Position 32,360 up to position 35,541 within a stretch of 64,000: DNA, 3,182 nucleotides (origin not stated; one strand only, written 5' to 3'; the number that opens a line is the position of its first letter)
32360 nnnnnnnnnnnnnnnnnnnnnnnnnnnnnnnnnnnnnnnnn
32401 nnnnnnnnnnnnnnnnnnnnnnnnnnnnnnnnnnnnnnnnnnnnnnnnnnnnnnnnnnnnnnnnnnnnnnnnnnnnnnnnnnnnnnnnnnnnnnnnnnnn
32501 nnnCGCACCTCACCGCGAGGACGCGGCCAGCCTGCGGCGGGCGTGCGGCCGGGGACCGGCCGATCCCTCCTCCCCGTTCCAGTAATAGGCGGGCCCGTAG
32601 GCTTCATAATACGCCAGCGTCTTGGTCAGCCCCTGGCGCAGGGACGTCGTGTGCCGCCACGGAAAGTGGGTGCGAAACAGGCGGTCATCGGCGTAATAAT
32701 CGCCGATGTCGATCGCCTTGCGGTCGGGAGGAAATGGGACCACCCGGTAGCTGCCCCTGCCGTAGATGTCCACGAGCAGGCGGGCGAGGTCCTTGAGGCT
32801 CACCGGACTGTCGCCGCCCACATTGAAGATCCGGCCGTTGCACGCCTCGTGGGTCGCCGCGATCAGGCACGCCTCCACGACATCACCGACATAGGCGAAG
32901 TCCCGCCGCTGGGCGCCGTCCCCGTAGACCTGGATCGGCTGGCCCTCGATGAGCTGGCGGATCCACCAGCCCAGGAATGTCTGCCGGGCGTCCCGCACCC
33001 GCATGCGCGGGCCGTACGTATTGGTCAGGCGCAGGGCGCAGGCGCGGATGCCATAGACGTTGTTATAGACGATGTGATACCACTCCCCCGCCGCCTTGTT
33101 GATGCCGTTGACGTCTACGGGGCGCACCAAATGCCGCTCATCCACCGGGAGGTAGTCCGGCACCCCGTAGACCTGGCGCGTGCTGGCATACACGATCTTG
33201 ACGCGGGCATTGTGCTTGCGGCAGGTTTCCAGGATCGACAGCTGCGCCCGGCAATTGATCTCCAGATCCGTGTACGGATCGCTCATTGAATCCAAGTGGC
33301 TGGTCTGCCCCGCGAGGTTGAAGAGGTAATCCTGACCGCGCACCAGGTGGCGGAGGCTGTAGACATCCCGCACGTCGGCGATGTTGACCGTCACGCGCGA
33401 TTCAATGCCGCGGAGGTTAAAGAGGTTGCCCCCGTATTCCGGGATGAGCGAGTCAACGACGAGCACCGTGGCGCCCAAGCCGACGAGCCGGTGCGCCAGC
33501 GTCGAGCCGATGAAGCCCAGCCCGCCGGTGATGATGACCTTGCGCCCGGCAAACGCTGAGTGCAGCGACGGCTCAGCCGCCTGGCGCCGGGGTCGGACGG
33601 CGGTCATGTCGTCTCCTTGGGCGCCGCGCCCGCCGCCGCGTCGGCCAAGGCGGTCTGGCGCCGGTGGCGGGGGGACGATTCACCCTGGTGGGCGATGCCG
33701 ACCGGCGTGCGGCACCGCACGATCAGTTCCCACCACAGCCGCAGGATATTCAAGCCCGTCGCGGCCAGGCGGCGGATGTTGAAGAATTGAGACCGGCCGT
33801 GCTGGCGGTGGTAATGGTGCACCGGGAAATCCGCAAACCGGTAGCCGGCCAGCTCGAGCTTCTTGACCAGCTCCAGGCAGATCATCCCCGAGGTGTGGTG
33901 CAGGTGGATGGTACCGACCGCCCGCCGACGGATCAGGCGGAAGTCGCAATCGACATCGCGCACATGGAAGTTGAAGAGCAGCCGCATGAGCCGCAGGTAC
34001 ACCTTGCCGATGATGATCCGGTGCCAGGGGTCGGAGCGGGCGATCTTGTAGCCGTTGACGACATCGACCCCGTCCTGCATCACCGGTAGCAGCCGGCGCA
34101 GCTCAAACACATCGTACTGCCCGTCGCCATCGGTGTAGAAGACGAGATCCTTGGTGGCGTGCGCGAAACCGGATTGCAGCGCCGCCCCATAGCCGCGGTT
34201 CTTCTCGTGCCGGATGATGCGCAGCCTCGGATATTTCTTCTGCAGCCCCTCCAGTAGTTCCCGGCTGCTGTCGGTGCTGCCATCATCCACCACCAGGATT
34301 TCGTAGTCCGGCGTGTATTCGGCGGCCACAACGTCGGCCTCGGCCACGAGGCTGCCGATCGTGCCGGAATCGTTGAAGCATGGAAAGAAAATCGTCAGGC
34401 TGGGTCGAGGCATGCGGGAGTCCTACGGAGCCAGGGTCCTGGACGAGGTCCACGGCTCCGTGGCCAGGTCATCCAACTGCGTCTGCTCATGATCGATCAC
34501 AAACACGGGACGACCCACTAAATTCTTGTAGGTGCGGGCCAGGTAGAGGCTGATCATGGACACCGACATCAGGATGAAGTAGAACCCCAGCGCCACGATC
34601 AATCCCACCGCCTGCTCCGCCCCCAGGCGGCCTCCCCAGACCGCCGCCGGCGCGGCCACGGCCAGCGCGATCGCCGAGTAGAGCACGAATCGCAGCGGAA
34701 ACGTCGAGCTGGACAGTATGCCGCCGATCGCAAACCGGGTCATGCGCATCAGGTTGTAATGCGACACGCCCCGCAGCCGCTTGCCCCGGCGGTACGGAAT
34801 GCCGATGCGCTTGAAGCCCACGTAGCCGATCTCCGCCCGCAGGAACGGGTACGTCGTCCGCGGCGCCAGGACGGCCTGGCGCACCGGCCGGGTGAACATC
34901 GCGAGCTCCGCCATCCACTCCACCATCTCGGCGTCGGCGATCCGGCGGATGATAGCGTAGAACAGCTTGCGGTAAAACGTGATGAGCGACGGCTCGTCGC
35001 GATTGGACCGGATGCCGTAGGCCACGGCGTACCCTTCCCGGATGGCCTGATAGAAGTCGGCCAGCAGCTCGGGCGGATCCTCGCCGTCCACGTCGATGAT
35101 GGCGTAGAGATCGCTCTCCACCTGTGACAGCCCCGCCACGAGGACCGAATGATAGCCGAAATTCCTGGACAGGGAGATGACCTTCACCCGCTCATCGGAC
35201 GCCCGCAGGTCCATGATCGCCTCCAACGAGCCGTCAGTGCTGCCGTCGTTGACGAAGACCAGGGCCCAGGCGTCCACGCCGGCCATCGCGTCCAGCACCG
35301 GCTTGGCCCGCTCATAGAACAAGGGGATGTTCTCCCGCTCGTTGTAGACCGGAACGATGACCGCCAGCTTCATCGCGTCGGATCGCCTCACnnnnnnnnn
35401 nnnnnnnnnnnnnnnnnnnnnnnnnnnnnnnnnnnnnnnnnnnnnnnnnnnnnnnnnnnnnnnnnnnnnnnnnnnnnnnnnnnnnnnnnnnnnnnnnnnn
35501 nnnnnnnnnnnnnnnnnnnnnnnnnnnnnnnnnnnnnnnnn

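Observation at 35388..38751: dTDP branched-chain 6-deoxyhexose pathway with an RmlD::C-methyltransferase gene fusion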

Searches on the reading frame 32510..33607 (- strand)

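Call 3: search_protein_families(library=pfam, proteins=[window:32510-33607:-], max_evalue=0.01)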
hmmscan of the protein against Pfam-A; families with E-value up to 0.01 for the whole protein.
window:32510-33607:- (365 aa): 7 families
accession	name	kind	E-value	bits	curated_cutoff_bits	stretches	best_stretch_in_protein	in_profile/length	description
PF01370.27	Epimerase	-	9.5e-50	169.7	20.9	1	24-264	1-240/240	NAD dependent epimerase/dehydratase family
PF16363.11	GDP_Man_Dehyd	-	1.2e-38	133.9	27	1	25-329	1-331/332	GDP-mannose 4,6 dehydratase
PF01073.25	3Beta_HSD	-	3.5e-15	56.2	22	1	25-285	1-271/280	3-beta hydroxysteroid dehydrogenase/isomerase family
PF04321.23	RmlD_sub_bind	-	1.1e-10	41.6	27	1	23-292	2-241/287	RmlD substrate binding domain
PF02719.21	Polysacc_synt_2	-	1.3e-06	28.3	20.2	1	24-283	1-248/293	Polysaccharide biosynthesis protein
PF08659.16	KR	-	0.0012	19.3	22.6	1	24-90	3-73/180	KR domain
PF00106.31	adh_short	-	0.0099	15.8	26.6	0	23-90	2-69/195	short chain dehydrogenase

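Call 4: search_protein_families(library=ncbifam, proteins=[window:32510-33607:-], max_evalue=0.01)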
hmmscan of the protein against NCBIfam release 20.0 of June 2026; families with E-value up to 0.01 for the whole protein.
window:32510-33607:- (365 aa): 42 families (the best 25 are shown)
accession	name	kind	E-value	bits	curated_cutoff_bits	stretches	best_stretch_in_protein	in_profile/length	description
TIGR01181.1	dTDP_gluc_dehyt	equivalog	3.1e-38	131.7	365.1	1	23-336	1-313/321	dTDP-glucose 4,6-dehydratase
TIGR04180.1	EDH_00030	hypoth_equivalog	1.4e-33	116.3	475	1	24-283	1-257/297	NAD-dependent 4,6-dehydratase LegB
NF011728.1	PRK15181.1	equivalog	6.6e-31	107.6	760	1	19-335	13-338/348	Vi polysaccharide biosynthesis UDP-N-acetylglucosaminuronic acid C-4 epimerase TviC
TIGR02197.1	heptose_epim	equivalog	6.4e-27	94.5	274.6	1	24-297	1-276/316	ADP-glyceromanno-heptose 6-epimerase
TIGR01179.1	galE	equivalog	6e-26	91.1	262.3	1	23-330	1-321/332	UDP-glucose 4-epimerase GalE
NF007582.0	PRK10217.1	equivalog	4.8e-17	62.1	698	1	22-336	2-333/355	dTDP-glucose 4,6-dehydratase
NF008360.0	PRK11150.1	equivalog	5.8e-17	61.8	452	1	24-298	2-270/310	ADP-glyceromanno-heptose 6-epimerase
NF043036.1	ErythonDh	equivalog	2.8e-16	59.6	325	1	23-297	2-281/321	D-erythronate dehydrogenase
NF007490.0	PRK10084.1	subfamily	1.8e-15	56.8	649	1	23-335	2-335/361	dTDP-glucose 4,6-dehydratase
NF005998.1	PRK08125.1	equivalog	1.1e-14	53.8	777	1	21-294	315-596/649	bifunctional UDP-4-amino-4-deoxy-L-arabinose formyltransferase/UDP-glucuronic acid oxidase ArnA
TIGR02622.1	CDP_4_6_dhtase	equivalog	1.1e-13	51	278.45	1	19-148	2-134/352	CDP-glucose 4,6-dehydratase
NF008872.0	PRK11908.1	equivalog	2.4e-13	49.8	294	1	22-281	2-270/349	bifunctional UDP-4-keto-pentose/UDP-xylose synthase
NF041015.1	UDPsulfquin_syn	equivalog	5e-11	42.2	575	1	69-262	65-291/384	UDP-sulfoquinovose synthase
NF007956.0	PRK10675.1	subfamily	2.8e-10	39.8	394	1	23-157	2-138/338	UDP-glucose 4-epimerase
NF047922.1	GDPFucSynFcl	equivalog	1.5e-09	37.7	500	1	167-334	134-301/308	GDP-L-fucose synthase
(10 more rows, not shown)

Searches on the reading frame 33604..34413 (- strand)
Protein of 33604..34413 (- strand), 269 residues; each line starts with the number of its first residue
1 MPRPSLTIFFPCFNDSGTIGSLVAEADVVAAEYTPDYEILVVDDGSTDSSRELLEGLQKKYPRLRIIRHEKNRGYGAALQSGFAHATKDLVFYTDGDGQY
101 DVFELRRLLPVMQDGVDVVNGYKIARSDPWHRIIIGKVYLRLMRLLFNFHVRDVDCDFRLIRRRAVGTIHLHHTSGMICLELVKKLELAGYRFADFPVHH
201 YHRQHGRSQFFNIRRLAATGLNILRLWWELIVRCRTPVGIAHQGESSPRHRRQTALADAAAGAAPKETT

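Call 3: search_protein_families(library=pfam, proteins=[window:33604-34413:-], max_evalue=0.01)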
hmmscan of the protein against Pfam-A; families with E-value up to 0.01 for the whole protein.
window:33604-34413:- (269 aa): 4 families
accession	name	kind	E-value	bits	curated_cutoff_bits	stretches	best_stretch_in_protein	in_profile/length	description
PF00535.33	Glycos_transf_2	-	2.3e-28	99.6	23.3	1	8-166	2-164/168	Glycosyl transferase family 2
PF13641.12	Glyco_tranf_2_3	-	5.5e-09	36.8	27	1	4-160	1-151/230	Glycosyltransferase like family 2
PF10111.15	Glyco_tranf_2_2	-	3e-05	24.1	27.3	1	32-100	25-94/276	Glycosyltransferase like family 2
PF13704.12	Glyco_tranf_2_4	-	0.0055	17.6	27.5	0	38-97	21-81/98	Glycosyl transferase family 2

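Call 4: search_protein_families(library=ncbifam, proteins=[window:33604-34413:-], max_evalue=0.01)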
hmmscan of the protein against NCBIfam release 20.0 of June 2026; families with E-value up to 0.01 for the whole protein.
window:33604-34413:- (269 aa): 21 families
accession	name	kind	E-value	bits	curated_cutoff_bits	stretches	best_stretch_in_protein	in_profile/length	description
NF007986.1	PRK10714.1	equivalog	4.7e-23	81.7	529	1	7-214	9-214/316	undecaprenyl-phosphate 4-deoxy-4-formamido-L-arabinose transferase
NF047588.1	GlcsyltransPgfSStrep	equivalog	2.9e-21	76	500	1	6-170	3-168/308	glycosyltransferase PgfS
TIGR03937.1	PgaC_IcaA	equivalog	1.1e-17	64.2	422.3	1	4-103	45-141/407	poly-beta-1,6-N-acetyl-D-glucosamine synthase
NF058614.1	PPMAGASynPpgS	equivalog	7.9e-14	51.6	370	1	8-208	4-204/226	polyprenyl-phospho-N-acetylgalactosaminyl synthase PpgS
NF041391.1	DPhHxTase_Halo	equivalog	1e-13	50.8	375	1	13-212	4-194/213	dolichyl-phosphate hexose transferase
TIGR04182.1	glyco_TIGR04182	equivalog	9e-13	48.2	325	1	6-206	2-196/293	S-layer glycoprotein N-glycosyltransferase AglJ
NF007482.0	PRK10073.1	equivalog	6.9e-12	45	423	1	5-119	7-118/334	glycosyltransferase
TIGR03965.1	mycofact_glyco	equivalog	1.2e-11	44.2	280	1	4-120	74-188/467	mycofactocin biosynthesis glycosyltransferase MftF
NF047683.1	TeichurnBiosyTuaG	equivalog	4.8e-11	42.8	400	1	3-114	5-113/252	teichuronic acid biosynthesis protein TuaG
NF041875.1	EPS_EpsD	equivalog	1.4e-10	41.1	370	1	34-99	28-91/325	exopolysaccharide biosynthesis glycosyltransferase EpsD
TIGR04242.1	nodulat_NodC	equivalog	2.8e-08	33.2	550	1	3-125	47-170/395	chitooligosaccharide synthase NodC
TIGR04283.1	glyco_like_mftF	equivalog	9.1e-07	28.7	182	1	6-135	1-122/221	TIGR04283 family arsenosugar biosynthesis glycosyltransferase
NF053739.1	GlytfEpsEBac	equivalog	2.7e-06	26.6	450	1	30-98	25-93/265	glycosyltransferase EpsE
NF010496.0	PRK13915.1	equivalog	3.1e-06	26.5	262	1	6-97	33-126/307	glucosyl-3-phosphoglycerate synthase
NF038302.1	EPS_HpsE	equivalog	2.5e-05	23.4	300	1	6-97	3-96/307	hormogonium polysaccharide biosynthesis glycosyltransferase HpsE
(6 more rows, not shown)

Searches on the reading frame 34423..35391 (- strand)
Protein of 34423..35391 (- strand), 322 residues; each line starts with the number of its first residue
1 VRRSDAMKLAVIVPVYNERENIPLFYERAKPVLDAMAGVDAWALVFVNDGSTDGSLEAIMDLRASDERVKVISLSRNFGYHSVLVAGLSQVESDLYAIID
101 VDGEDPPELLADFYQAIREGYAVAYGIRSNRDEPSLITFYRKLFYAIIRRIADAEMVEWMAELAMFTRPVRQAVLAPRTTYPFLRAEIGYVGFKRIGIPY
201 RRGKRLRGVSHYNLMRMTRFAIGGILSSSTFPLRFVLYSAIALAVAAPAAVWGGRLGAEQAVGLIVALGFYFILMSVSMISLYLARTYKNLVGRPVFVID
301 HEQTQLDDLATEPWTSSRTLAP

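Call 3: search_protein_families(library=pfam, proteins=[window:34423-35391:-], max_evalue=0.01)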
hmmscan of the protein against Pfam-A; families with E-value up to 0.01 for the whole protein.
window:34423-35391:- (322 aa): 1 family
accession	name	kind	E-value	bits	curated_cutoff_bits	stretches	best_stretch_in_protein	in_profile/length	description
PF00535.33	Glycos_transf_2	-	7.3e-22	78.5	23.3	1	11-143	2-130/168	Glycosyl transferase family 2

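Call 4: search_protein_families(library=ncbifam, proteins=[window:34423-35391:-], max_evalue=0.01)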
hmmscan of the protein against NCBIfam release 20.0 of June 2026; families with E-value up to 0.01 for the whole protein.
window:34423-35391:- (322 aa): 10 families
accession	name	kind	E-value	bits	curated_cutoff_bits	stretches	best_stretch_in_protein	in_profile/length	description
NF047588.1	GlcsyltransPgfSStrep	equivalog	4.4e-44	150.9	500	1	7-245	1-241/308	glycosyltransferase PgfS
NF007986.1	PRK10714.1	equivalog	2.1e-31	109.2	529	1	6-300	5-309/316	undecaprenyl-phosphate 4-deoxy-4-formamido-L-arabinose transferase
TIGR03937.1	PgaC_IcaA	equivalog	1.2e-09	37.7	422.3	1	4-102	42-135/407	poly-beta-1,6-N-acetyl-D-glucosamine synthase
NF007482.0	PRK10073.1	equivalog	2e-08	33.7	423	1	4-109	3-102/334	glycosyltransferase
NF047683.1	TeichurnBiosyTuaG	equivalog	1.5e-07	31.4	400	1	8-111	7-105/252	teichuronic acid biosynthesis protein TuaG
TIGR04283.1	glyco_like_mftF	equivalog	5.5e-05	22.9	182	1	9-138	1-118/221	TIGR04283 family arsenosugar biosynthesis glycosyltransferase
TIGR04242.1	nodulat_NodC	equivalog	7.6e-05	21.8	550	1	8-104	49-143/395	chitooligosaccharide synthase NodC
NF041875.1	EPS_EpsD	equivalog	0.00026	20.5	370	1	9-150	1-142/325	exopolysaccharide biosynthesis glycosyltransferase EpsD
NF041391.1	DPhHxTase_Halo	equivalog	0.00027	20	375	1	31-131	12-107/213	dolichyl-phosphate hexose transferase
TIGR03965.1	mycofact_glyco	equivalog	0.0009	18.2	280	1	6-108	73-170/467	mycofactocin biosynthesis glycosyltransferase MftF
